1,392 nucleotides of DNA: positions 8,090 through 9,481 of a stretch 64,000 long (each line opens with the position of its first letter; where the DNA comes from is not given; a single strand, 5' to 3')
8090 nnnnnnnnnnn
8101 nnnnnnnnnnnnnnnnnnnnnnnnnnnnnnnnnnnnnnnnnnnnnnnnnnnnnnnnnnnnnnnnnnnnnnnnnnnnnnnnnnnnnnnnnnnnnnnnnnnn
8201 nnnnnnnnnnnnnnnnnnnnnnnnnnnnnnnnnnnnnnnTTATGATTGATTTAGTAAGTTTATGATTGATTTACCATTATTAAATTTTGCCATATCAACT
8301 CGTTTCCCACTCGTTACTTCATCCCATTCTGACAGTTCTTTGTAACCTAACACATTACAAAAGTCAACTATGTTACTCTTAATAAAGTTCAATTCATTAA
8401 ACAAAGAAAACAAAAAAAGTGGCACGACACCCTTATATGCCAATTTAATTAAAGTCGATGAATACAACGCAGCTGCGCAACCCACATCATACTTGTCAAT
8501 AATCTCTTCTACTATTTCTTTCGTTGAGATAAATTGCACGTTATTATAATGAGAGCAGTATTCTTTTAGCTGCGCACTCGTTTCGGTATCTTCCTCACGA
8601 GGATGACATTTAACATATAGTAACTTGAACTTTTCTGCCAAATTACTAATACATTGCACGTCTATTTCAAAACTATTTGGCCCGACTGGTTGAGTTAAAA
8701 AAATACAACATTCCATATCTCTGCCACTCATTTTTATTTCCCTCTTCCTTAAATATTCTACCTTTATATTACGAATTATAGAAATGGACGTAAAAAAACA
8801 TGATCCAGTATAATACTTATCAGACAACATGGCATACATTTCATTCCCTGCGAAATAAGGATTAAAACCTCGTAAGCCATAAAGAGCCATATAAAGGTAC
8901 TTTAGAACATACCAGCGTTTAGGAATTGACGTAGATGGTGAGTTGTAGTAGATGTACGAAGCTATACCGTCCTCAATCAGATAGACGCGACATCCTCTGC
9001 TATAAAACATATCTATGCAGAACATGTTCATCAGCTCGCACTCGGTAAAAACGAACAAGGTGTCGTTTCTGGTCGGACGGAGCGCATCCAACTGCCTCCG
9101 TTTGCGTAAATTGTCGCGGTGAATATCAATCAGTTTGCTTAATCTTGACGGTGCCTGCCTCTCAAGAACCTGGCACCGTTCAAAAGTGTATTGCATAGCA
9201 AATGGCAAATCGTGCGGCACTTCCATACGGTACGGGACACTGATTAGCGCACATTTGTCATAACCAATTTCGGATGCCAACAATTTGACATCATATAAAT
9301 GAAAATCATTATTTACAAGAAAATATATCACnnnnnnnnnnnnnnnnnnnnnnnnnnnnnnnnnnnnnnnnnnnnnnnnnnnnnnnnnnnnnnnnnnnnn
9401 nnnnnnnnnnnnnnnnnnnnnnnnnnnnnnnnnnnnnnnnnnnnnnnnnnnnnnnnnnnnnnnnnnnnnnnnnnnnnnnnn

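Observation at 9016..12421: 81-bp near-identical inverted repeat buried inside the two sialyltransferase-like paralogs; paralog A looks chimeric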

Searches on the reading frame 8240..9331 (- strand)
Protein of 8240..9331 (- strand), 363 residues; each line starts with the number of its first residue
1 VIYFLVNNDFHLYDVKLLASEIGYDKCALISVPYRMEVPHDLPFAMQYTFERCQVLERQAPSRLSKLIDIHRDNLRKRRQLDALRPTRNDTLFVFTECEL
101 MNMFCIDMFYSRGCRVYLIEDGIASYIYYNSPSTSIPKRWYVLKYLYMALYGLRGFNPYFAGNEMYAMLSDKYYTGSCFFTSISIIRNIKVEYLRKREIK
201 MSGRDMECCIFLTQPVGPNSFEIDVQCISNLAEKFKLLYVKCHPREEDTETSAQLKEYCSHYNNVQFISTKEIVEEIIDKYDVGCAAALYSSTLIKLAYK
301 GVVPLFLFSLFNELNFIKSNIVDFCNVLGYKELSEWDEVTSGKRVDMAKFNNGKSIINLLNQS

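Call 6: search_protein_families(library=pfam, proteins=[window:8240-9331:-])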
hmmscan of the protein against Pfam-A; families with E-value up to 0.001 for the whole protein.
window:8240-9331:- (363 aa): 2 families
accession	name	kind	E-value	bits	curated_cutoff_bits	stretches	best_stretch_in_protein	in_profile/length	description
PF07388.17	A-2_8-polyST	-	2.8e-09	37.4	23.3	1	63-297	79-303/316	Alpha-2,8-polysialyltransferase (POLYST)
PF07922.17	Glyco_transf_52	-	1.7e-05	24.7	26.1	1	110-247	78-213/272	Glycosyltransferase family 52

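Call 13: find_homologous_proteins(query=window:8240-9331:-, max_evalue=0.00001)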
Query window:8240-9331:- (363 aa): 5 proteins with E <= 0.00001 among 2082 candidates.
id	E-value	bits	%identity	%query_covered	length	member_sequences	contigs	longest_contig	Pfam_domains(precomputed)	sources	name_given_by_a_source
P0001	1.7e-244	828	99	100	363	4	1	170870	PF07388.18,PF07922.18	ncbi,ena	-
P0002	5.4e-121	422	54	99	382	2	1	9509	PF07388.18,PF07922.18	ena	-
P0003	2.6e-114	400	51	94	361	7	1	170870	PF07388.18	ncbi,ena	-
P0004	1.3e-101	358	45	99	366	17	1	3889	PF07388.18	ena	-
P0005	2.0e-50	190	33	99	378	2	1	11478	PF07388.18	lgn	-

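Call 15: find_encoding_contigs(protein=P0001, flank=10000, max_places=10)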
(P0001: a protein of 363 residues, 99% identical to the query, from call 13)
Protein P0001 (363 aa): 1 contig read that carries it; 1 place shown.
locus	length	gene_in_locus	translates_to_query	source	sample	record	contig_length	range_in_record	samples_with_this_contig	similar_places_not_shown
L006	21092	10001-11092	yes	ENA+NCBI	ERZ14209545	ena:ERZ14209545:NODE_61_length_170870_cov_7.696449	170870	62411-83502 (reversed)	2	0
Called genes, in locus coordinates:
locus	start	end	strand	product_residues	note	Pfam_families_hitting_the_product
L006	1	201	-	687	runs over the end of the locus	PF00133:tRNA-synt_1, PF09334:tRNA-synt_1g, PF19303:Anticodon_3, PF01588:tRNA_bind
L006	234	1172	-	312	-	PF00389:2-Hacid_dh, PF02826:2-Hacid_dh_C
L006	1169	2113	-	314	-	PF01545:Cation_efflux, PF16916:ZT_dimer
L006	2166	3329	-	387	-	PF02350:Epimerase_2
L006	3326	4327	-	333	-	PF03102:NeuB, PF08666:SAF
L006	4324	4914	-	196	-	PF17836:PglD_N, PF25087:GMPPB_C (faint), PF24894:Hexapep_GlmU (faint), PF25084:LbH_EIF2B (weak), PF00132:Hexapep (weak)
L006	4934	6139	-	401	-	PF01370:Epimerase, PF02719:Polysacc_synt_2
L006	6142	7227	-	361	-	PF07388:A-2_8-polyST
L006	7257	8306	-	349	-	PF00571:CBS (faint), PF00483:NTP_transferase, PF12804:NTP_transf_3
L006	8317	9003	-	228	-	PF02348:CTP_transf_3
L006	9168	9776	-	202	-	PF00239:Resolvase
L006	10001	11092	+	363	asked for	PF07388:A-2_8-polyST, PF07922:Glyco_transf_52 (faint)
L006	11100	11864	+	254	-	PF02348:CTP_transf_3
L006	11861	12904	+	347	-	PF03102:NeuB, PF08666:SAF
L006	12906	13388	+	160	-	PF00702:Hydrolase (faint), PF08282:Hydrolase_3 (weak)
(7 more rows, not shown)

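Call 16: find_encoding_contigs(protein=P0002, flank=10000, max_places=10)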
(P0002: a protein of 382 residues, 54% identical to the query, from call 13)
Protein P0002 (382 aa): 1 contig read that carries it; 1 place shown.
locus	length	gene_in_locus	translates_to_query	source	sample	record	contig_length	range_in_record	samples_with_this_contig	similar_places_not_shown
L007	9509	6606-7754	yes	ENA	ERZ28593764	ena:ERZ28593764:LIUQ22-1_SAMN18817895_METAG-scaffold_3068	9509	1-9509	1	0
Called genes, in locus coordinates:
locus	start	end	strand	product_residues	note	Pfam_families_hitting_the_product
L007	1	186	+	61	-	?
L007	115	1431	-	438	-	PF13173:AAA_14, PF13635:DUF4143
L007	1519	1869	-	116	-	-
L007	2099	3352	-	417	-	-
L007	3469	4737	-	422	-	PF00005:ABC_tran, PF13304:AAA_21 (faint), PF14524:Wzt_C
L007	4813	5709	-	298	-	PF19745:FUT8_N_cat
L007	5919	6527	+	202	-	PF00239:Resolvase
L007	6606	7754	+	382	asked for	PF07388:A-2_8-polyST, PF07922:Glyco_transf_52 (weak)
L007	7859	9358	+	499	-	PF00682:HMGL-like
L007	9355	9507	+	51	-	?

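Call 17: find_encoding_contigs(protein=P0004, flank=10000, max_places=10)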
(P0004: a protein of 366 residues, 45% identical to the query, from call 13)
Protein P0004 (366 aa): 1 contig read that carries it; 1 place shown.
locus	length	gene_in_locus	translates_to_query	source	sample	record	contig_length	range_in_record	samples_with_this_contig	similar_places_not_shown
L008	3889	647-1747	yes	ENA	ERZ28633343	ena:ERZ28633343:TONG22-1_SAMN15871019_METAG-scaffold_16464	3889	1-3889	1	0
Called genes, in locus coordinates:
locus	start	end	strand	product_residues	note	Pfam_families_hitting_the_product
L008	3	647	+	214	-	?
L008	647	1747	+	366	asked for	PF07388:A-2_8-polyST (weak)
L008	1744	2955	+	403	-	PF01370:Epimerase (weak), PF02719:Polysacc_synt_2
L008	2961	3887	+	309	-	?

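Call 20: list_cluster_members(proteins=[P0001, P0003])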
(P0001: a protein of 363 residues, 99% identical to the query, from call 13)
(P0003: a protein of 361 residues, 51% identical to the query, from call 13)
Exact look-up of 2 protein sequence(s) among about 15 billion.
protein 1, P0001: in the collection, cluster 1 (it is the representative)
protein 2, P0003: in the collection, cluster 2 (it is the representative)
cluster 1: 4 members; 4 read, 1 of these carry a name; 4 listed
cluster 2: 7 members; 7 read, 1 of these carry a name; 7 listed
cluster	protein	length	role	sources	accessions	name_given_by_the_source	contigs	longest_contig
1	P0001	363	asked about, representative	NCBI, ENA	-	-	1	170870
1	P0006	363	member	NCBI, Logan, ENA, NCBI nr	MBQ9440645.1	MAG: hypothetical protein IJU35_08715 [Paludibacteraceae bacterium] | hypothetical protein [Paludibacteraceae bacterium]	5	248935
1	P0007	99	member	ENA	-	-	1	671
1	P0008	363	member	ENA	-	-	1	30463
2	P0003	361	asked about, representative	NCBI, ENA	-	-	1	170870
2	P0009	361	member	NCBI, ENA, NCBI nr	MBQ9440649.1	MAG: hypothetical protein IJU35_08735 [Paludibacteraceae bacterium] | hypothetical protein [Paludibacteraceae bacterium]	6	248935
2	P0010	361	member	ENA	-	-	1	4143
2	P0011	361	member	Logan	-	-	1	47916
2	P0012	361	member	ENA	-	-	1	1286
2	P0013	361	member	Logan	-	-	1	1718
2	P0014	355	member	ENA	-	-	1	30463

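Call 22: find_encoding_contigs(protein=P0008, flank=10000, max_places=10)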
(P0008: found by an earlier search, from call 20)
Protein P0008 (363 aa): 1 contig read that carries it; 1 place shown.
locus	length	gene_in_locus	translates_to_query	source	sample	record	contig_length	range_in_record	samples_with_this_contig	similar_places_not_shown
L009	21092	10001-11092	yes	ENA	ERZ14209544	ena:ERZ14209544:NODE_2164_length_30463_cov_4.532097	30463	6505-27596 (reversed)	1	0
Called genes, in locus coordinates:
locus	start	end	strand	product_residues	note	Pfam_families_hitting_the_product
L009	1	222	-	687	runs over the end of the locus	PF00133:tRNA-synt_1, PF09334:tRNA-synt_1g, PF19303:Anticodon_3, PF01588:tRNA_bind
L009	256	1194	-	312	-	PF00389:2-Hacid_dh, PF02826:2-Hacid_dh_C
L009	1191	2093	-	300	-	PF01545:Cation_efflux, PF16916:ZT_dimer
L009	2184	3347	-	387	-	PF02350:Epimerase_2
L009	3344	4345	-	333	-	PF03102:NeuB, PF08666:SAF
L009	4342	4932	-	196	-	PF17836:PglD_N, PF25087:GMPPB_C (faint), PF24894:Hexapep_GlmU (faint), PF25084:LbH_EIF2B (weak), PF00132:Hexapep (weak)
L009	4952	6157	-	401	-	PF01370:Epimerase, PF02719:Polysacc_synt_2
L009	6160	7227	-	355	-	PF07388:A-2_8-polyST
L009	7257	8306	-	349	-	PF00571:CBS (faint), PF00483:NTP_transferase, PF12804:NTP_transf_3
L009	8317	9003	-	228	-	PF02348:CTP_transf_3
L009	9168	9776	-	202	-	PF00239:Resolvase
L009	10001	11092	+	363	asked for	PF07388:A-2_8-polyST, PF07922:Glyco_transf_52 (faint)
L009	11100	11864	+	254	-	PF02348:CTP_transf_3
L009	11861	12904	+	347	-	PF03102:NeuB, PF08666:SAF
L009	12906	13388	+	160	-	PF00702:Hydrolase (faint), PF08282:Hydrolase_3 (weak)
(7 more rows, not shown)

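Call 23: find_encoding_contigs(protein=P0011, flank=10000, max_places=10)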
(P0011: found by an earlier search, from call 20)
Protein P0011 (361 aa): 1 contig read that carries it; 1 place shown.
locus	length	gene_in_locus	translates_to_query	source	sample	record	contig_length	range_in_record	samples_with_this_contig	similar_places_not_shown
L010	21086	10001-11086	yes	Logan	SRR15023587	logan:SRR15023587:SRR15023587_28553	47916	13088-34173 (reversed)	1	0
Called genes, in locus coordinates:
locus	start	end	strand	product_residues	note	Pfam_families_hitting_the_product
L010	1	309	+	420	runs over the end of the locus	PF00005:ABC_tran, PF13304:AAA_21 (faint)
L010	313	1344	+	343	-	PF01757:Acyl_transf_3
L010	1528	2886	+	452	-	PF01637:ATPase_2 (faint), PF13173:AAA_14, PF13635:DUF4143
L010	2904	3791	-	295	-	PF01757:Acyl_transf_3, PF10129:OpgC_C (faint)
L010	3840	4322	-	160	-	PF00702:Hydrolase (faint), PF08282:Hydrolase_3 (faint)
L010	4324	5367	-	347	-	PF03102:NeuB, PF08666:SAF (weak)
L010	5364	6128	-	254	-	PF02348:CTP_transf_3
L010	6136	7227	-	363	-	PF07388:A-2_8-polyST, PF07922:Glyco_transf_52 (faint)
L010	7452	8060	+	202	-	PF00239:Resolvase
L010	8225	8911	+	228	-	PF02348:CTP_transf_3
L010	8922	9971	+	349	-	PF00571:CBS (faint), PF00483:NTP_transferase, PF12804:NTP_transf_3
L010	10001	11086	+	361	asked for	PF07388:A-2_8-polyST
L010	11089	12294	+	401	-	PF01370:Epimerase, PF02719:Polysacc_synt_2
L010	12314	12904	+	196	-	PF17836:PglD_N, PF25087:GMPPB_C (faint), PF24894:Hexapep_GlmU (faint), PF25084:LbH_EIF2B (weak), PF00132:Hexapep (weak)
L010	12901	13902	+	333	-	PF03102:NeuB, PF08666:SAF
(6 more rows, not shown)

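Call 51: search_protein_families(library=ncbifam, proteins=[window:8240-9331:-], max_evalue=0.00001)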
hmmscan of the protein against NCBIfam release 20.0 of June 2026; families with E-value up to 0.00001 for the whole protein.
window:8240-9331:- (363 aa): 0 families

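Call 67: search_solved_structures(query=A1, max_evalue=0.01, show_alignments=1)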
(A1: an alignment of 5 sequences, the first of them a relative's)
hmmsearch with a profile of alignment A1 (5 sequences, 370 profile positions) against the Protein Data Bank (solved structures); distinct sequences matched with E-value up to 0.01: 0.

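Call 74: predict_structure(alignment_id=A1)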
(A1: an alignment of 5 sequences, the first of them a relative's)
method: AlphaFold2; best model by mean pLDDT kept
length: 363 residues; sequences in the alignment: 5
mean_pLDDT: 81.2   pTM: 0.80
mean pLDDT of the five models: 81.2, 79.5, 77.5, 77.3, 52.7
residues with pLDDT >= 90: 108; 70-90: 189; 50-70: 66; < 50: 0
segments of 3 or more residues with pLDDT < 50: none
pLDDT, mean of each block of 10 residues (from residue 1): 83 84 92 71 88 67 72 90 93 85 92 87 66 77 81 81 75 67 57 71 82 86 95 95 83 92 90 82 90 81 89 80 78 86 63 80 66
secondary structure, 60 per line:
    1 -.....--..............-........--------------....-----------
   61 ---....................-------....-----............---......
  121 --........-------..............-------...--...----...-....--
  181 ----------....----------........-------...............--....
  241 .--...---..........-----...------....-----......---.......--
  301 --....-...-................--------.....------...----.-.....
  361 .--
elements in order: E2-6 H9-22 E27-31 E46-49 H64-83 E91-94 H100-111 E115-120 H123-130 H138-151 E159-161 E164-166 E175-178 E191-194 E205-212 H220-234 E237-241 H250-259 E265-267 H274-277 E283-288 H292-298 E303-306 H312-327 H336-340 H356-361

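Call 76: fold_search(model_id=the predicted structure, library=pdb)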
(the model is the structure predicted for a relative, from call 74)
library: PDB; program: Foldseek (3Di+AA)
matches with E <= 10: 1571; with E <= 0.001: 165
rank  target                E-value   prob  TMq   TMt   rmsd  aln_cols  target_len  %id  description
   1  5wcn_A                3.8e-10  1.00  0.59  0.56   6.5       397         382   14  Structure of a bacterial polysialyltransferase in complex with CDP (released 2017-08-02)
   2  5wc6_A                4.5e-09  1.00  0.57  0.55   6.4       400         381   13  Structure of a bacterial polysialyltransferase at 2.2 Angstrom resolution (released 2017-08-02)
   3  6n1x                  4.3e-08  1.00  0.45  0.43   9.1       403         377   13  BshA from Staphylococcus aureus complexed with UDP and N-acetylglucosamine (released 2019-08-21)
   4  6eji_A                7.4e-08  1.00  0.49  0.49   8.3       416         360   10  Structure of a glycosyltransferase (released 2018-02-07)
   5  8j2v                  1.2e-07  1.00  0.47  0.39   9.7       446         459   11  Glucosyl transferase NbUGT72AY1 co-crystallized with Scopoletin (released 2024-04-17)
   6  8znm_B                1.4e-07  1.00  0.49  0.41  10.8       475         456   11  CRYSTAL STRUCTURE OF DI-C-GLYCOSYLTRANSFERASE GGCGT MUTANT IN COMPLEX WITH UDP-GLC (released 2025-06-04)
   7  8znm_D                2.5e-07  1.00  0.49  0.42   9.8       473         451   11  CRYSTAL STRUCTURE OF DI-C-GLYCOSYLTRANSFERASE GGCGT MUTANT IN COMPLEX WITH UDP-GLC (released 2025-06-04)
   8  8j31                  2.8e-07  1.00  0.49  0.41  10.0       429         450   11  Glucosyl transferase crystallized in the presence of beta carotene (released 2024-04-17)
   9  9j9k_B                3.6e-07  1.00  0.51  0.42  10.0       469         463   12  Glucosyl transferase NbUGT72AY1 co-crystallized with Scopoletin and UDP2F glucose (released 2024-09-04)
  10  8znm_C                5.8e-07  1.00  0.47  0.40  11.0       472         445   10  CRYSTAL STRUCTURE OF DI-C-GLYCOSYLTRANSFERASE GGCGT MUTANT IN COMPLEX WITH UDP-GLC (released 2025-06-04)
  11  6llz_A                6.2e-07  1.00  0.51  0.44   8.6       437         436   11  Crystal Structure of Fagopyrum esculentum M UGT708C1 complexed with UDP-glucose (released 2020-09-09)
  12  4xsu_B                7.0e-07  1.00  0.46  0.45   9.7       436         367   10  Crystal structure of Anabaena Alr3699/HepE in complex with UDP and glucose (released 2016-01-13)
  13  6l8z                  8.9e-07  1.00  0.50  0.43   8.7       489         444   10  Crystal structure of ugt transferase mutant in complex with UPG (released 2020-04-01)
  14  3uyl_A                9.4e-07  1.00  0.48  0.47  11.3       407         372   12  Spinosyn Rhamnosyltransferase SpnG complexed with thymidine diphosphate (released 2012-02-15)
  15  6lfz_B                1.1e-06  1.00  0.50  0.43  10.0       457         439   10  Crystal structure of SbCGTb in complex with UDPG (released 2020-11-18)
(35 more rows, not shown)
